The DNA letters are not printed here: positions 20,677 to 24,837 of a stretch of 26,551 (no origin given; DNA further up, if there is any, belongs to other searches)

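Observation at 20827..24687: A single 1286-aa polypeptide fusing an MMPL/RND-like exporter, an HX4D lysophospholipid acyltransferase and a SAM methyltransferase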

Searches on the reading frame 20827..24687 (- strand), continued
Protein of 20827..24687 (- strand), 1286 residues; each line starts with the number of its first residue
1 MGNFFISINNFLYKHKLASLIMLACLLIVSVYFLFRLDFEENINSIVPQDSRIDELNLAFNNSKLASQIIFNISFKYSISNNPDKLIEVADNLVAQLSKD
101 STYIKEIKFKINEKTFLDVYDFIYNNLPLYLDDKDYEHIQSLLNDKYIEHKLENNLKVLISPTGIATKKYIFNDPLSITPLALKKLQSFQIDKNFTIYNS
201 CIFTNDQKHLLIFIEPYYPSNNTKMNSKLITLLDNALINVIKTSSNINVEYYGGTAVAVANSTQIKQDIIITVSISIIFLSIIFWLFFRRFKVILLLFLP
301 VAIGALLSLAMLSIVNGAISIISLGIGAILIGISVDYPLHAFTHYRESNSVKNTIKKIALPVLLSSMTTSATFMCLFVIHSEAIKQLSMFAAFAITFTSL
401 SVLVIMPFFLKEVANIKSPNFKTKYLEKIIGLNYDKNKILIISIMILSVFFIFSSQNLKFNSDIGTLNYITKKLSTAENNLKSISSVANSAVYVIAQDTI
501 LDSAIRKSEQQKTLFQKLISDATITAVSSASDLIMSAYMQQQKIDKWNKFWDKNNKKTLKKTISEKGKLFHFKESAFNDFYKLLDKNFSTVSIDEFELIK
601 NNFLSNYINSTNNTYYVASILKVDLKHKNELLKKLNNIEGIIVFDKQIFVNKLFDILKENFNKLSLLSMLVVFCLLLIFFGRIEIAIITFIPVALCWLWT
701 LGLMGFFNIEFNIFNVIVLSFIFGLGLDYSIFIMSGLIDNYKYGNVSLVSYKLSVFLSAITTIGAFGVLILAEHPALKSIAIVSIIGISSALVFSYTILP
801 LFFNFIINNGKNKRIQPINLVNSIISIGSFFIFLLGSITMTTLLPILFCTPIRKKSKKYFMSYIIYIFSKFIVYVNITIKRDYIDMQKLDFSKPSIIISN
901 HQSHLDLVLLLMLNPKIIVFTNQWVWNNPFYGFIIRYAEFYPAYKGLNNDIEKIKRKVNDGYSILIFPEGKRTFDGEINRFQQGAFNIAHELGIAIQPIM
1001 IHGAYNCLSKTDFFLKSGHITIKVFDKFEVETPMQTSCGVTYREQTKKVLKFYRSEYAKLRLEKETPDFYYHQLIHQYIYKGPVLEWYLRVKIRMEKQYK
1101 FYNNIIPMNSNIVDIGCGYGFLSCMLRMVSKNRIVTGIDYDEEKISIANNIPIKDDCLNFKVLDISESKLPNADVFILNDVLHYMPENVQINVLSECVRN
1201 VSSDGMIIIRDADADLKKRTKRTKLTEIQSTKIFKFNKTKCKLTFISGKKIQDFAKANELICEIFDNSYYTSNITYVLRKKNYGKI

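Call 9: find_encoding_contigs(protein=window:20827-24687:-, flank=10000, max_places=4)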
Protein window:20827-24687:- (1286 aa): 7 contigs read that carry it; 4 places shown.
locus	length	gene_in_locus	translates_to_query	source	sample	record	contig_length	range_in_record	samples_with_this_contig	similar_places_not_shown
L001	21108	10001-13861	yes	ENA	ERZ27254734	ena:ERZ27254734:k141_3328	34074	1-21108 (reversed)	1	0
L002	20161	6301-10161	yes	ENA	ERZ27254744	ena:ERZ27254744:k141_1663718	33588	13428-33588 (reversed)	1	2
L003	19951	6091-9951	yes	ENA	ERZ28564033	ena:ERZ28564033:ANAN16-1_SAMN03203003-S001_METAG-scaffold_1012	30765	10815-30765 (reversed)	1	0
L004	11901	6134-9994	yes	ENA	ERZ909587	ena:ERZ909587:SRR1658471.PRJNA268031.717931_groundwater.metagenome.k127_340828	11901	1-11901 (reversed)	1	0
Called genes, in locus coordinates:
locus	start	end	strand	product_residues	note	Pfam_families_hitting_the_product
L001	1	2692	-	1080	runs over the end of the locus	PF00580:UvrD-helicase, PF13245:AAA_19 (weak), PF13361:UvrD_C, PF13538:UvrD_C_2 (faint)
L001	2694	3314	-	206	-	-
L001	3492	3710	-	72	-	-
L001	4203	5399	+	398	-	PF00109:ketoacyl-synt, PF00108:Thiolase_N (faint), PF02801:Ketoacyl-synt_C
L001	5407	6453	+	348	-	PF00109:ketoacyl-synt, PF13723:Ketoacyl-synt_2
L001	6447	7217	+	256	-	PF01522:Polysacc_deac_1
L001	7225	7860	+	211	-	PF03548:LolA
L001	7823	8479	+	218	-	-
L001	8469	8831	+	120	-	PF22818:ApeI-like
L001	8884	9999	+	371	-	PF00535:Glycos_transf_2, PF09835:DUF2062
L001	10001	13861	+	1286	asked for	PF03176:MMPL (weak), PF01553:Acyltransferase, PF00891:Methyltransf_2 (weak), PF08241:Methyltransf_11, PF08242:Methyltransf_12, PF13489:Methyltransf_23 (faint), PF13649:Methyltransf_25, PF13847:Methyltransf_31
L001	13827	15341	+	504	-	PF00890:FAD_binding_2 (faint), PF01266:DAO (faint), PF01946:Thi4 (weak), PF07992:Pyr_redox_2 (faint), PF12831:FAD_oxidored (faint), PF13450:NAD_binding_8, PF01593:Amino_oxidase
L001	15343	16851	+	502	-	PF00890:FAD_binding_2 (weak), PF01266:DAO (faint), PF01494:FAD_binding_3 (weak), PF01593:Amino_oxidase, PF03486:HI0933_like (faint), PF13450:NAD_binding_8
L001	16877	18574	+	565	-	PF03417:AAT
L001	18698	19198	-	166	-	PF25459:AIM3_BBC1_C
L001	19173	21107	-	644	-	?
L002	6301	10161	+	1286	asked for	PF03176:MMPL (weak), PF01553:Acyltransferase, PF00891:Methyltransf_2 (weak), PF08241:Methyltransf_11, PF08242:Methyltransf_12, PF13489:Methyltransf_23 (faint), PF13649:Methyltransf_25, PF13847:Methyltransf_31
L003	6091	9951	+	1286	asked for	PF03176:MMPL (weak), PF01553:Acyltransferase, PF00891:Methyltransf_2 (weak), PF08241:Methyltransf_11, PF08242:Methyltransf_12, PF13489:Methyltransf_23 (faint), PF13649:Methyltransf_25, PF13847:Methyltransf_31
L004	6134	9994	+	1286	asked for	PF03176:MMPL (weak), PF01553:Acyltransferase, PF00891:Methyltransf_2 (weak), PF08241:Methyltransf_11, PF08242:Methyltransf_12, PF13489:Methyltransf_23 (faint), PF13649:Methyltransf_25, PF13847:Methyltransf_31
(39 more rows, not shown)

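Call 11: list_cluster_members(proteins=[P0054, P0112, P0107, P0041, P0056])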
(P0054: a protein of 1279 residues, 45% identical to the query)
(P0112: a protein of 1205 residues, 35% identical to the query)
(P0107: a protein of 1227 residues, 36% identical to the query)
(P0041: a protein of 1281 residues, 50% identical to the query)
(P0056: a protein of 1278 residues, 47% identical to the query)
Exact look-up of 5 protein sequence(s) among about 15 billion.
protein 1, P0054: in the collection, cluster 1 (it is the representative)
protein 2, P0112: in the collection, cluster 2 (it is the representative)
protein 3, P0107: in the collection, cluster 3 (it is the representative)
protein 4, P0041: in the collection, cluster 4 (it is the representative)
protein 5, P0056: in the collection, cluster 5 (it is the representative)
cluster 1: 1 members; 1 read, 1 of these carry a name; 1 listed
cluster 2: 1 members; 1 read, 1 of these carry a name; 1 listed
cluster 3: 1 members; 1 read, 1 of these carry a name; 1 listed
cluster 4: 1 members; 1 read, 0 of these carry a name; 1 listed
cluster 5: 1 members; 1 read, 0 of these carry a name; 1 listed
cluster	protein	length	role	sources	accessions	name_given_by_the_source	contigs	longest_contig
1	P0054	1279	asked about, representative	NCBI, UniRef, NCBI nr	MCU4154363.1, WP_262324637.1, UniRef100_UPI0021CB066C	MMPL family transporter [Carboxylicivirga sp. A043] | trifunctional MMPL family transporter/lysophospholipid acyltransferase/class I ...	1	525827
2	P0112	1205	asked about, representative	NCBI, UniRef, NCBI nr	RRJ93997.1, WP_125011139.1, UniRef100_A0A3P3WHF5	1-acyl-sn-glycerol-3-phosphate acyltransferase [Flavobacterium macacae] | Glycerol acyltransferase n=1 Tax=Flavobacterium macacae TaxID=2488993 ...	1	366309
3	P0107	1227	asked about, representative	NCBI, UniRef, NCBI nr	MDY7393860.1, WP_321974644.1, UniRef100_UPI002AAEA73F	MMPL family transporter [Aureibaculum sp. 2210JD6-5] | MMPL family transporter n=1 Tax=Aureibaculum sp. 2210JD6-5 TaxID=3103957 ...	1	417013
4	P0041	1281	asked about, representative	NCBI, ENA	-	-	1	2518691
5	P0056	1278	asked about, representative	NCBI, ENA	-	-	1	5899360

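Call 26: search_protein_families(library=ncbifam, proteins=[L001:4203-5399:+, L001:5407-6453:+, L001:6447-7217:+, L001:7225-7860:+, L001:7823-8479:+, L001:8469-8831:+, L001:8884-9999:+, L001:13827-15341:+, L001:15343-16851:+, L001:16877-18574:+], max_evalue=0.00001)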
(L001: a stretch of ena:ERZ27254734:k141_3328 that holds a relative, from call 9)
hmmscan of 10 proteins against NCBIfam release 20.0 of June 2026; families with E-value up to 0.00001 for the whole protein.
L001:4203-5399:+ (398 aa): 20 families
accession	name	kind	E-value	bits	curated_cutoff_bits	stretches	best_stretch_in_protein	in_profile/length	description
NF006618.0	PRK09185.1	subfamily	2.3e-90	303.5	407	1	3-397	3-391/394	beta-ketoacyl-ACP synthase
TIGR03150.1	fabF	equivalog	7.3e-84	281.8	493.75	1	4-396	2-406/407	beta-ketoacyl-ACP synthase II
NF005589.0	PRK07314.1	subfamily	2.5e-79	267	387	1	3-398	4-411/413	beta-ketoacyl-ACP synthase II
NF004970.0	PRK06333.1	subfamily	4.2e-68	230.1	525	1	3-398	4-421/424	beta-ketoacyl-ACP synthase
NF006274.0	PRK08439.1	equivalog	3.4e-65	220.4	621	1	3-398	2-405/406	beta-ketoacyl-ACP synthase II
NF004618.0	PRK05952.1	equivalog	1.3e-60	205.3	455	1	4-397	3-381/384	beta-ketoacyl-ACP synthase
NF058662.1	cispenta_AmcF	equivalog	2.4e-60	204.5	325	1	5-397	2-368/369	cispentacin biosynthesis acyltransferase subunit AmcF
NF005076.0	PRK06501.1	equivalog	4.7e-60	203.7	629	1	129-397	144-421/425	beta-ketoacyl-ACP synthase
NF005490.0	PRK07103.1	equivalog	1.1e-53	182.9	445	1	3-397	4-411/414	polyketide beta-ketoacyl:acyl carrier protein synthase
NF006434.0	PRK08722.1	equivalog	5.2e-53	180.4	759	1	4-398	5-413/414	beta-ketoacyl-ACP synthase II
NF006587.0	PRK09116.1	equivalog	1.8e-51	175.2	470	1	3-397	2-405/408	beta-ketoacyl-ACP synthase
NF005935.0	PRK07967.1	equivalog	1.2e-48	166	630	1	3-398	2-403/406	beta-ketoacyl-ACP synthase I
NF005916.1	PRK07910.1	equivalog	1.4e-44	152.7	560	1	3-397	12-416/418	KasA/KasB family beta-ketoacyl-ACP synthase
NF045894.1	PKS_plus_SDR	equivalog_domain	1.2e-21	76.1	1740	1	85-359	98-379/1515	type I polyketide synthase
NF053555.1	prodigi_MBC_PigJ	equivalog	1.5e-20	73.1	900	1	139-337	492-688/759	prodigiosin MBC biosynthesis protein PigJ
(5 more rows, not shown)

L001:5407-6453:+ (348 aa): 3 families
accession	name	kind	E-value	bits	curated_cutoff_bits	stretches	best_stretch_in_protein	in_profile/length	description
TIGR03150.1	fabF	equivalog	2.7e-13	49.4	493.75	1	40-214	55-244/407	beta-ketoacyl-ACP synthase II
NF005589.0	PRK07314.1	subfamily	1.6e-10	40.3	387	1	40-173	58-197/413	beta-ketoacyl-ACP synthase II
NF004970.0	PRK06333.1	subfamily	4.1e-06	25.9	525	1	40-214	66-257/424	beta-ketoacyl-ACP synthase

L001:6447-7217:+ (256 aa): 8 families
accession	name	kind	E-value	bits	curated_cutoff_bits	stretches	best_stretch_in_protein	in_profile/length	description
TIGR02764.1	spore_ybaN_pdaB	equivalog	1e-44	152.6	237.4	1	65-251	4-191/191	polysaccharide deacetylase family sporulation protein PdaB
TIGR04243.1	nodulat_NodB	equivalog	7.1e-32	110.5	240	1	68-223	3-158/197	chitooligosaccharide deacetylase NodB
NF045820.1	PgAcgDacpgdA_Strep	equivalog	6.1e-31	107.7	800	1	55-251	258-448/463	peptidoglycan-N-acetylglucosamine deacetylase PgdA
NF045821.1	PgAcgDacpgdA1_Bac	equivalog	1e-30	106.6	400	1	67-223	88-243/282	peptidoglycan-N-acetylglucosamine deacetylase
TIGR02884.1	spore_pdaA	equivalog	1e-29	103.9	298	1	64-250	34-223/224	delta-lactam-biosynthetic de-N-acetylase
TIGR02873.1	spore_ylxY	hypoth_equivalog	5.2e-29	101.3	391.5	1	80-251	98-267/268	probable sporulation protein, polysaccharide deacetylase family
NF045822.1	PgAcgDacpgdA2_Bac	equivalog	3.8e-21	75.6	400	1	61-238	63-249/274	peptidoglycan-N-acetylglucosamine deacetylase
TIGR03006.1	pepcterm_polyde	equivalog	1.2e-14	54.1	276.2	1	80-167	34-121/272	XrtA system polysaccharide deacetylase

L001:7225-7860:+ (211 aa): 2 families
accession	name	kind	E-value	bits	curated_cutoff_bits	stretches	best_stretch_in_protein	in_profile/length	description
NF053544.1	LolA2_flexi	equivalog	1.7e-60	204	125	1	1-210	1-208/208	flexirubin biosynthesis/transport protein LolA2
TIGR00547.2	lolA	equivalog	1.1e-12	47.8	112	1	34-209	21-190/202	outer membrane lipoprotein periplasmic chaperone LolA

L001:7823-8479:+ (218 aa): 1 family
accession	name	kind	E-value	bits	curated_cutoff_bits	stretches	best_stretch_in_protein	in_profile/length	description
NF053540.1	LolB2_flexi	equivalog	2.2e-23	83.1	60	1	8-211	2-203/203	flexirubin biosynthesis protein LolB2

L001:8469-8831:+ (120 aa): 0 families

L001:8884-9999:+ (371 aa): 5 families
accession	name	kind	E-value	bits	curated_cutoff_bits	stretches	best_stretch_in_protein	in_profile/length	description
TIGR04182.1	glyco_TIGR04182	equivalog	1.9e-22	80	325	1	1-210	6-212/293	S-layer glycoprotein N-glycosyltransferase AglJ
NF058614.1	PPMAGASynPpgS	equivalog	5.6e-18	65.2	370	1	1-119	6-124/226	polyprenyl-phospho-N-acetylgalactosaminyl synthase PpgS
NF047382.1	T4SS_eff_BspA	equivalog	1.6e-09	37.9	300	1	242-326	33-116/179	type IV secretion system effector BspA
NF041391.1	DPhHxTase_Halo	equivalog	9.7e-09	34.5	375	1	1-187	1-183/213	dolichyl-phosphate hexose transferase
NF047588.1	GlcsyltransPgfSStrep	equivalog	1.4e-07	31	500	1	10-157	23-168/308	glycosyltransferase PgfS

L001:13827-15341:+ (504 aa): 14 families
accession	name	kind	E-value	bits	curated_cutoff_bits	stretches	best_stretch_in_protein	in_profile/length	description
TIGR02733.1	desat_CrtD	equivalog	1.6e-33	116.1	549.7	2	218-492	224-489/492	C-3',4' desaturase CrtD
TIGR02730.1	carot_isom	equivalog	4.9e-26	91.6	586.9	2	224-490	227-486/493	carotenoid isomerase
TIGR02734.1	crtI_fam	subfamily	5.5e-19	68.2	238.1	1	13-469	1-465/504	phytoene desaturase family protein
NF058655.1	CrtID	equivalog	9.5e-17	61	640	1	13-471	1-460/478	bifunctional phytoene desaturase/3,4-desaturase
NF045637.1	carotdesatCrtDProt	equivalog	3.6e-11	42.3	580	1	13-62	1-50/485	1-hydroxycarotenoid 3,4-desaturase CrtD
NF005560.0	PRK07233.1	equivalog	6.6e-11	41.7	252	1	12-56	2-46/435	hypothetical protein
NF042421.1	hydcarot_desat_CrtD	equivalog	2.5e-08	32.8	500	1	13-158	4-144/487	1-hydroxycarotenoid 3,4-desaturase CrtD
NF004945.0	PRK06292.2-3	equivalog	4.5e-08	32.5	494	1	8-50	1-43/457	dihydrolipoyl dehydrogenase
TIGR00292.1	TIGR00292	equivalog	1.1e-07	31.4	148.3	1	10-49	21-60/254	sulfide-dependent adenosine diphosphate thiazole synthase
NF045689.1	BCarotKetCrtO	equivalog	1.1e-07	30.9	1000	1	8-49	1-42/563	beta-carotene ketolase CrtO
TIGR00031.1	UDP-GALP_mutase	equivalog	2e-06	27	303.75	1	10-49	1-40/378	UDP-galactopyranose mutase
NF004991.0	PRK06370.1-3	subfamily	2.6e-06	26.2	620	1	9-50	34-75/509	FAD-containing oxidoreductase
TIGR03467.1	HpnE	equivalog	4.4e-06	26.3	283.05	1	13-57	1-45/430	hydroxysqualene dehydroxylase HpnE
NF033460.1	glycerol3P_ox_II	equivalog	5.3e-06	25.8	460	0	10-68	1-57/361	type 2 glycerol-3-phosphate oxidase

L001:15343-16851:+ (502 aa): 17 families
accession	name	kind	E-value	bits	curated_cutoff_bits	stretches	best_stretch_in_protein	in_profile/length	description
TIGR02733.1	desat_CrtD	equivalog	4e-39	134.6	549.7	1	6-487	3-487/492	C-3',4' desaturase CrtD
NF058655.1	CrtID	equivalog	1.8e-22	79.8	640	1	7-352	1-350/478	bifunctional phytoene desaturase/3,4-desaturase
TIGR02734.1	crtI_fam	subfamily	2.7e-22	79.1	238.1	1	7-466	1-465/504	phytoene desaturase family protein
TIGR02730.1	carot_isom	equivalog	4.2e-20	72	586.9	1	5-150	1-146/493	carotenoid isomerase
NF045637.1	carotdesatCrtDProt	equivalog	3e-15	55.7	580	2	7-57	1-51/485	1-hydroxycarotenoid 3,4-desaturase CrtD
NF005560.0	PRK07233.1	equivalog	5.5e-14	51.8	252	1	6-84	2-78/435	hypothetical protein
NF042421.1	hydcarot_desat_CrtD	equivalog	6.5e-14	51.3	500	1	7-477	4-471/487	1-hydroxycarotenoid 3,4-desaturase CrtD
NF045689.1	BCarotKetCrtO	equivalog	1.8e-12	46.6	1000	1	3-45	2-44/563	beta-carotene ketolase CrtO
NF005548.0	PRK07208.1-4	equivalog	5.1e-09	35.2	389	1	4-59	3-58/488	hypothetical protein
NF005243.0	PRK06753.1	equivalog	3e-08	32.9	365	1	7-170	3-159/374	hypothetical protein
NF005545.0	PRK07208.1-1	equivalog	1.2e-07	30.5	451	1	1-63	4-67/504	hypothetical protein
TIGR00031.1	UDP-GALP_mutase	equivalog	2.5e-07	30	303.75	1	4-164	1-146/378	UDP-galactopyranose mutase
TIGR03467.1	HpnE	equivalog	8.5e-07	28.6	283.05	1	7-59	1-55/430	hydroxysqualene dehydroxylase HpnE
TIGR00562.1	proto_IX_ox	equivalog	9.9e-07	27.7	97.85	1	4-66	2-66/470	protoporphyrinogen oxidase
TIGR02731.1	phytoene_desat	equivalog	4.2e-06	25.7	569.4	0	7-83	2-77/453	15-cis-phytoene desaturase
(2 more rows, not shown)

L001:16877-18574:+ (565 aa): 1 family
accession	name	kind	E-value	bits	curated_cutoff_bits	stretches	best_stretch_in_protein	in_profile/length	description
NF040521.1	C45_proenzyme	subfamily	3.3e-62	210.6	85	1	79-421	1-312/313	C45 family autoproteolytic acyltransferase/hydrolase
